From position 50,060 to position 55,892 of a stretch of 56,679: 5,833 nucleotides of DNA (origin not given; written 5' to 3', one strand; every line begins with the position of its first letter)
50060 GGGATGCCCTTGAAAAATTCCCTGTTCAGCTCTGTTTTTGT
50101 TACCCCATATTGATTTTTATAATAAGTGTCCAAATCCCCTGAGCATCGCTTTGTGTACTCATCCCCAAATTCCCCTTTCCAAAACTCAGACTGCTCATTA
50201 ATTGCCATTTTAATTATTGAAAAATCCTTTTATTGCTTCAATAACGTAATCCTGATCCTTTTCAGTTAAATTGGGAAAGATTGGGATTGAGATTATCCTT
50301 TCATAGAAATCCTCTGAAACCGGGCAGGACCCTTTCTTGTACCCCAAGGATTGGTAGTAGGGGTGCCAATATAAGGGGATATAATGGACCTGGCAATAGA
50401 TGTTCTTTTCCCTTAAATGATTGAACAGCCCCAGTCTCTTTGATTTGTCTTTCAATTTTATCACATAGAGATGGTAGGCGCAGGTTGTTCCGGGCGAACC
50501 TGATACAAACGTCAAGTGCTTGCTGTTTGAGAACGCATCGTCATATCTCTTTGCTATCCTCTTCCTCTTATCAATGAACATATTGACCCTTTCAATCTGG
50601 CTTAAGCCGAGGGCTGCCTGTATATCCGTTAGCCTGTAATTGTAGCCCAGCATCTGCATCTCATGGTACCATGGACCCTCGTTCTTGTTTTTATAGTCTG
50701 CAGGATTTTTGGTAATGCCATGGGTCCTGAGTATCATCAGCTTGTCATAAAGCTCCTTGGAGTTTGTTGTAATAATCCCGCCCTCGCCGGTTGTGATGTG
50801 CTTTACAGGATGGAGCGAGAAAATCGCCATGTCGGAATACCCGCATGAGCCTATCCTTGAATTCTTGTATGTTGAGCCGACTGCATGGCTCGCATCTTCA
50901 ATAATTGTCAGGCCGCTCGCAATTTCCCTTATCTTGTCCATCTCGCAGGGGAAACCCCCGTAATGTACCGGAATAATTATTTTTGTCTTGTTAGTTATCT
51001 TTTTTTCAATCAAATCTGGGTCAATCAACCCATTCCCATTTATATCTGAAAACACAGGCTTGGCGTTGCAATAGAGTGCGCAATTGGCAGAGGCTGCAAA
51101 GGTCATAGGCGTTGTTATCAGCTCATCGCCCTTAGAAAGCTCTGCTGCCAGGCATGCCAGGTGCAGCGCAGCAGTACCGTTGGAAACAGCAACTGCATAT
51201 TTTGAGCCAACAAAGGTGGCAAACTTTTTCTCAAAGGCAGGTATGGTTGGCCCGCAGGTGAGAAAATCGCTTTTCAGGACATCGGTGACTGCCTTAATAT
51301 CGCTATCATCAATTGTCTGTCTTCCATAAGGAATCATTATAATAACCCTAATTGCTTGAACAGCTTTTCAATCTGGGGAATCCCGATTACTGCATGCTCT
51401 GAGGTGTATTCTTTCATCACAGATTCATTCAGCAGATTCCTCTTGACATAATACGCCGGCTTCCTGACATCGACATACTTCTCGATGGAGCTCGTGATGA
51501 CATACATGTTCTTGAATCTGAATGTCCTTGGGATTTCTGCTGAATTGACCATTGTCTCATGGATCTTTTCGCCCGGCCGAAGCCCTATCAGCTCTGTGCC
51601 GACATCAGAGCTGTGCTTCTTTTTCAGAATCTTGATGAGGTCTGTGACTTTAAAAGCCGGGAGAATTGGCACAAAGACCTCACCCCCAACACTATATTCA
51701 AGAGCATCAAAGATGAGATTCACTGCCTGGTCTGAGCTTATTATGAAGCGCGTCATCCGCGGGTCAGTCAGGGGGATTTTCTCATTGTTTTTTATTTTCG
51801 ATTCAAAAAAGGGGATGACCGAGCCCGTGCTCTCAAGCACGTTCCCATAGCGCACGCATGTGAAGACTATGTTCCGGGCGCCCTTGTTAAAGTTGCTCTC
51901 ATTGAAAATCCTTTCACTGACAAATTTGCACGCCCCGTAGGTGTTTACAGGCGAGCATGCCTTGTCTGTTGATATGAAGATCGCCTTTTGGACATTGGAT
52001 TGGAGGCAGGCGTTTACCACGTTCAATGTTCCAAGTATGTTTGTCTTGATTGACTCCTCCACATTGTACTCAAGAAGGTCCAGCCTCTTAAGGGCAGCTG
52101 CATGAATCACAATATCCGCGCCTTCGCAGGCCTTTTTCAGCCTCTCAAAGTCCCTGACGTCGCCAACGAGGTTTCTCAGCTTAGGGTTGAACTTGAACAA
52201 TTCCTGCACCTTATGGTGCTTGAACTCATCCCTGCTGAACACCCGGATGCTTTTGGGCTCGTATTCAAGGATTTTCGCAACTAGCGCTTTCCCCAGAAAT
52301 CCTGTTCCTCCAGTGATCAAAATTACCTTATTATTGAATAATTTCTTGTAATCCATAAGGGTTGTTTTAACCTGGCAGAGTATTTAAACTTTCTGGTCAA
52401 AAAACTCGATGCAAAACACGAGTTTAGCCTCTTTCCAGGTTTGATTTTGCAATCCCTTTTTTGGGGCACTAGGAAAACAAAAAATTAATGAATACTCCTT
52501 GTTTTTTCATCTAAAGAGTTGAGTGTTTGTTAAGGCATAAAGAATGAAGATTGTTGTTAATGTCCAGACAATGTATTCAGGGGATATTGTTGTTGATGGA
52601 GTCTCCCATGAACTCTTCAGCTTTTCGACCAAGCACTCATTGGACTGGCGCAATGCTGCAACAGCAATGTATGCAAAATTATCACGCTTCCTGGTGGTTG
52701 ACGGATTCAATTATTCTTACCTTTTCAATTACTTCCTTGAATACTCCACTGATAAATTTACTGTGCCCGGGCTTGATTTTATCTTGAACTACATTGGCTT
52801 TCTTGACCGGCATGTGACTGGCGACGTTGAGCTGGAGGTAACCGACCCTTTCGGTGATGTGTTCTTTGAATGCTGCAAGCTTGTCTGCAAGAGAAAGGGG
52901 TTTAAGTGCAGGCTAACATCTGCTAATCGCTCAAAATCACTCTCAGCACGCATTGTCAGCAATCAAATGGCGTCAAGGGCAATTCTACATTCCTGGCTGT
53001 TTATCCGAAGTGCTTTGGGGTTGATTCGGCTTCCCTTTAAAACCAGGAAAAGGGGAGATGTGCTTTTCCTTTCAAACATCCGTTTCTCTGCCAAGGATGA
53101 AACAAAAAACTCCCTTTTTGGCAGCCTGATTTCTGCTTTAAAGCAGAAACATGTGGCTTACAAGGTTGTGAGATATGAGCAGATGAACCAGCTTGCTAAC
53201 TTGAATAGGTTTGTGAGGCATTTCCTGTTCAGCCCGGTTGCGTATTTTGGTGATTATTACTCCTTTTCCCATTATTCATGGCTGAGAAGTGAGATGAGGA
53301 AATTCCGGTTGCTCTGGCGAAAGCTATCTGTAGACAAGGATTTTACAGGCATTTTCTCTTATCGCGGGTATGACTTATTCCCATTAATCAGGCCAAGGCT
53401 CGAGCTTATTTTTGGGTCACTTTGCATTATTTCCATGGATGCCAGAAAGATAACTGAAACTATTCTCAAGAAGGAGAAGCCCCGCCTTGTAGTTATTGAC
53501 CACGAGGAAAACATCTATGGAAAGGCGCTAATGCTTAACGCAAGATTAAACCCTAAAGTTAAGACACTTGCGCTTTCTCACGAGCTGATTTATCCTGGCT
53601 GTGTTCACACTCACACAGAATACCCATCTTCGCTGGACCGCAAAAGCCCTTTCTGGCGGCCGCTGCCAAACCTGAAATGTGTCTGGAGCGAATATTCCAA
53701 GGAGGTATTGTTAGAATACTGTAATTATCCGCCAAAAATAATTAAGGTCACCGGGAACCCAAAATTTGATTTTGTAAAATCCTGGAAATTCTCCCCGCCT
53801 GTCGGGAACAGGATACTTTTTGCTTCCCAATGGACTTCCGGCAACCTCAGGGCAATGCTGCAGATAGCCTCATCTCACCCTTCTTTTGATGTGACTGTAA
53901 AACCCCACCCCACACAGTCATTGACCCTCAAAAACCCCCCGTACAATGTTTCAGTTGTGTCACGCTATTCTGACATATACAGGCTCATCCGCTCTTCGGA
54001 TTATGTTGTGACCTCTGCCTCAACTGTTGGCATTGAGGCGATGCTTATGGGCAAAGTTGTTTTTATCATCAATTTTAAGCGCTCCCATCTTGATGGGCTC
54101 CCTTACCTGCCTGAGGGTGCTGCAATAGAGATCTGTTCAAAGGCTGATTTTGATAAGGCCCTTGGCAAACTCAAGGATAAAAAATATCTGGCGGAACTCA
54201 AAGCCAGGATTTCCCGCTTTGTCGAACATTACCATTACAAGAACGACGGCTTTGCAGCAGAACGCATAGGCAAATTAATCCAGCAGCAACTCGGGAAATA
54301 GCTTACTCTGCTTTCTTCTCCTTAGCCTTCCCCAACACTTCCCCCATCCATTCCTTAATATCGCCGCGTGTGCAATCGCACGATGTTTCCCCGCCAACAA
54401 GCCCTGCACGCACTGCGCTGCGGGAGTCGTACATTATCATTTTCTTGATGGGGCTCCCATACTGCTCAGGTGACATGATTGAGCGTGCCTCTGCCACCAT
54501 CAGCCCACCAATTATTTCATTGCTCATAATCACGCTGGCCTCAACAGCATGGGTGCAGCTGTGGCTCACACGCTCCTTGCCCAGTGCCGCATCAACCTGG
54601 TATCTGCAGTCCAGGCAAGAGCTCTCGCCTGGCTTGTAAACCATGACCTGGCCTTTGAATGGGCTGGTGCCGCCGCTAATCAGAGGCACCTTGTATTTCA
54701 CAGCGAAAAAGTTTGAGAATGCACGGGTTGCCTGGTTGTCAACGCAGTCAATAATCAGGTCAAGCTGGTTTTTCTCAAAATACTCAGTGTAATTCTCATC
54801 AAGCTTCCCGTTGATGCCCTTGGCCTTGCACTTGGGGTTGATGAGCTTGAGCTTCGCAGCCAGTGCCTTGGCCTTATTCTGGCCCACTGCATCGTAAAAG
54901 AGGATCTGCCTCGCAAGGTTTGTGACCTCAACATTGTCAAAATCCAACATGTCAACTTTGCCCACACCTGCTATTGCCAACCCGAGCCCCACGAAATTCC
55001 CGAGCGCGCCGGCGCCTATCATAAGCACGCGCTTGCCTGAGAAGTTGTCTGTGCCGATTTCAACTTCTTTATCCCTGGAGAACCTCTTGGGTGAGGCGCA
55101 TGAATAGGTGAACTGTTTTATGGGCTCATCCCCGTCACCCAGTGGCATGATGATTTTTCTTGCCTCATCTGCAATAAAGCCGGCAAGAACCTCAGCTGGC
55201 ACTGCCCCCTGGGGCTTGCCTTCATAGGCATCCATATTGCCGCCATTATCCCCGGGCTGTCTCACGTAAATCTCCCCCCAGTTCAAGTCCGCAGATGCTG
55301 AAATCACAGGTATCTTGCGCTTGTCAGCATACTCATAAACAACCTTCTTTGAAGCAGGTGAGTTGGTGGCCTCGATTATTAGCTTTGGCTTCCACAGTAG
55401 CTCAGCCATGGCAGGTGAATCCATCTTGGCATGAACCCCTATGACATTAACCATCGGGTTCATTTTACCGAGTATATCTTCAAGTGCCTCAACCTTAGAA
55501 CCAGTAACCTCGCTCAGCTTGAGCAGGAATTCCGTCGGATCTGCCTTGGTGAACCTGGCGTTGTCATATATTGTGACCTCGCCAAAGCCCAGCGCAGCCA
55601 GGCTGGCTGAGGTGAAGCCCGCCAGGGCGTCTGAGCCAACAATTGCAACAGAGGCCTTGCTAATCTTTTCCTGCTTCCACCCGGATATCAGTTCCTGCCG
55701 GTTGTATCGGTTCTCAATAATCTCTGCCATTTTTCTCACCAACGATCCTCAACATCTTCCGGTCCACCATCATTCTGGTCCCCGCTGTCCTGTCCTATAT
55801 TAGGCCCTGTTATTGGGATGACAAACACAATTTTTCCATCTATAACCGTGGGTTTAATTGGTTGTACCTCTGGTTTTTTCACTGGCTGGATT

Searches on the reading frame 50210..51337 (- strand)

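Call 7: search_protein_families(library=pfam, max_evalue=0.001, proteins=[window:50210-51337:-])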
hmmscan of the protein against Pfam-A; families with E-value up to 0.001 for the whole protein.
window:50210-51337:- (375 aa): 5 families
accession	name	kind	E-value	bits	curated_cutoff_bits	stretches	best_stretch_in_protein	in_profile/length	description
PF01041.23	DegT_DnrJ_EryC1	-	3.4e-116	388.8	19.8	1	8-369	2-359/360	DegT/DnrJ/EryC1/StrS aminotransferase family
PF00155.27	Aminotran_1_2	-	1.5e-06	28.1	19.7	1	22-122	32-151/361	Aminotransferase class I and II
PF00266.25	Aminotran_5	-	5.1e-06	26.1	21.5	1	36-155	49-182/371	Aminotransferase class-V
PF01053.26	Cys_Met_Meta_PP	-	3.1e-05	23.2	27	1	30-121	52-141/381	Cys/Met metabolism PLP-dependent enzyme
PF01212.27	Beta_elim_lyase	-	0.0008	19.2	27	0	30-140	32-155/288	Beta-eliminating lyase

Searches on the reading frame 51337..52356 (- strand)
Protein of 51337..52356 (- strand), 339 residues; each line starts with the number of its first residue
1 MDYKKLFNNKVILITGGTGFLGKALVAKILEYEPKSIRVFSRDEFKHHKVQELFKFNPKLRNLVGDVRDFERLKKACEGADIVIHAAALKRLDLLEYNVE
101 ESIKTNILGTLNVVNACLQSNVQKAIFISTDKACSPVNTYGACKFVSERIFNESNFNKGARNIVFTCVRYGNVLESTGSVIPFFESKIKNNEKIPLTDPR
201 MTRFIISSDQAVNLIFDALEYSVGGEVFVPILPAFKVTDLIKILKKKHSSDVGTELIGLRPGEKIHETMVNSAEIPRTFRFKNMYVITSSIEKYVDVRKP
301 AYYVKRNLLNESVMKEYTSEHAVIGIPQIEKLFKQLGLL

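Call 7: search_protein_families(library=pfam, max_evalue=0.001, proteins=[window:51337-52356:-])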
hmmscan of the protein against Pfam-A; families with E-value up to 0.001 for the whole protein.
window:51337-52356:- (339 aa): 11 families
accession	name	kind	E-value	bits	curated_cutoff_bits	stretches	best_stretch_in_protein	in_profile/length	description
PF02719.21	Polysacc_synt_2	-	3.6e-88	296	20.2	1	12-287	1-291/293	Polysaccharide biosynthesis protein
PF01073.25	3Beta_HSD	-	1.4e-23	83.8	22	1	13-136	1-122/280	3-beta hydroxysteroid dehydrogenase/isomerase family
PF01370.27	Epimerase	-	6.1e-21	75.4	20.9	1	12-216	1-222/240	NAD dependent epimerase/dehydratase family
PF07993.18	NAD_binding_4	-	1.4e-14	54.3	20.1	1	14-135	1-141/258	Male sterility protein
PF16363.11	GDP_Man_Dehyd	-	5e-12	46.4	27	1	13-131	1-130/332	GDP-mannose 4,6 dehydratase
PF13460.12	NAD_binding_10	-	1.8e-11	44.7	27.2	1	16-135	1-103/184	NAD(P)H-binding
PF04321.23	RmlD_sub_bind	-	1.4e-10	41.1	27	1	12-132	3-103/287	RmlD substrate binding domain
PF00106.31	adh_short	-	2.2e-09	37.5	26.6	1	10-173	1-182/195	short chain dehydrogenase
PF05368.20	NmrA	-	7e-08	32.8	27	1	9-200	2-180/298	NmrA-like family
PF08659.16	KR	-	1.1e-05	25.8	22.6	1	12-129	3-135/180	KR domain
PF03435.24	Sacchrp_dh_NADP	-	0.00025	21.8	25.1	1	12-87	1-76/129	Saccharopine dehydrogenase NADP binding domain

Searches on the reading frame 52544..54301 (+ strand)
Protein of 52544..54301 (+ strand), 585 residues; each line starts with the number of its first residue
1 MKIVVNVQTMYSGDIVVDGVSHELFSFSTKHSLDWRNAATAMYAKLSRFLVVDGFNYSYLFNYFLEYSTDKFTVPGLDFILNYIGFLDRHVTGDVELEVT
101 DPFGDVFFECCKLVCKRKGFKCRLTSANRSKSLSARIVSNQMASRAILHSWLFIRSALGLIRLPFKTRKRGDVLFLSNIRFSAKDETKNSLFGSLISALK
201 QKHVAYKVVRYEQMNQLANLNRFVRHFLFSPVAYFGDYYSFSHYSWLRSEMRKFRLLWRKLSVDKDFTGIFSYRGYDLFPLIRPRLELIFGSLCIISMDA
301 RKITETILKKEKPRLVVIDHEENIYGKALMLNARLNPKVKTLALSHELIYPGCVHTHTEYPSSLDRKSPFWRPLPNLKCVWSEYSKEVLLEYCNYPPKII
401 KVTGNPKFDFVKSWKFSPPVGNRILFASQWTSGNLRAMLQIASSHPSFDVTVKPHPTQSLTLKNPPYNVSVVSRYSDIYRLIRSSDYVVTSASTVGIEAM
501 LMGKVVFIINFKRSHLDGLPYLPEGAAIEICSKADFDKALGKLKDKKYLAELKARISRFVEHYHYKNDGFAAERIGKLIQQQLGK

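Call 7: search_protein_families(library=pfam, max_evalue=0.001, proteins=[window:52544-54301:+])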
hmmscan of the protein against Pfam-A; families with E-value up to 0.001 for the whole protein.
window:52544-54301:+ (585 aa): 0 families

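Call 91: search_protein_families(library=ncbifam, max_evalue=0.00001, proteins=[window:52544-54301:+])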
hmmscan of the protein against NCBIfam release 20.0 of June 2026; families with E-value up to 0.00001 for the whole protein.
window:52544-54301:+ (585 aa): 2 families
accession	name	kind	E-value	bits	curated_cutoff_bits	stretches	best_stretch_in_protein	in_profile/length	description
TIGR04396.2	surf_polysacc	subfamily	1.9e-16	60.2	125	1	440-581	216-361/427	surface carbohydrate biosynthesis protein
NF046086.1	BFO_1060_trans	domain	1.9e-16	60.1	200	1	437-581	210-362/365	BFO_1060 family glycosyltransferase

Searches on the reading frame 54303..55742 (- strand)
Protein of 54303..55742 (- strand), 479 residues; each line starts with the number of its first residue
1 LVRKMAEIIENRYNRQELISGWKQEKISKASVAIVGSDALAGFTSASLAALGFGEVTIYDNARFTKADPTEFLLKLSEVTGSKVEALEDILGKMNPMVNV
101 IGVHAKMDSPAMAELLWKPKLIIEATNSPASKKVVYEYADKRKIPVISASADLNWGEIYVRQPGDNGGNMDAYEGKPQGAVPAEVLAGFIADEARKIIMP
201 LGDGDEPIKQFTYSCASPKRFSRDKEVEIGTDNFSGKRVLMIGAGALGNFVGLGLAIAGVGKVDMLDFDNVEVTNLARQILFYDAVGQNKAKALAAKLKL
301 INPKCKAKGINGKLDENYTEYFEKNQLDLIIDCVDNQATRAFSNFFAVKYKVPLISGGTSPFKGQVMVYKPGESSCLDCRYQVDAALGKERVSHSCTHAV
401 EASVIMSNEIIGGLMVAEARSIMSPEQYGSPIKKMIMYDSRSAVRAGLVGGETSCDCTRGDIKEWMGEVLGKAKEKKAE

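Call 7: search_protein_families(library=pfam, max_evalue=0.001, proteins=[window:54303-55742:-])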
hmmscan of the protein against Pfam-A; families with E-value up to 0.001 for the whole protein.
window:54303-55742:- (479 aa): 1 family
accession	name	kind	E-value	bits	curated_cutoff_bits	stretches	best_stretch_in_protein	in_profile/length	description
PF00899.27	ThiF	-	4.4e-68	229.4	28.1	2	232-440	16-219/238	ThiF family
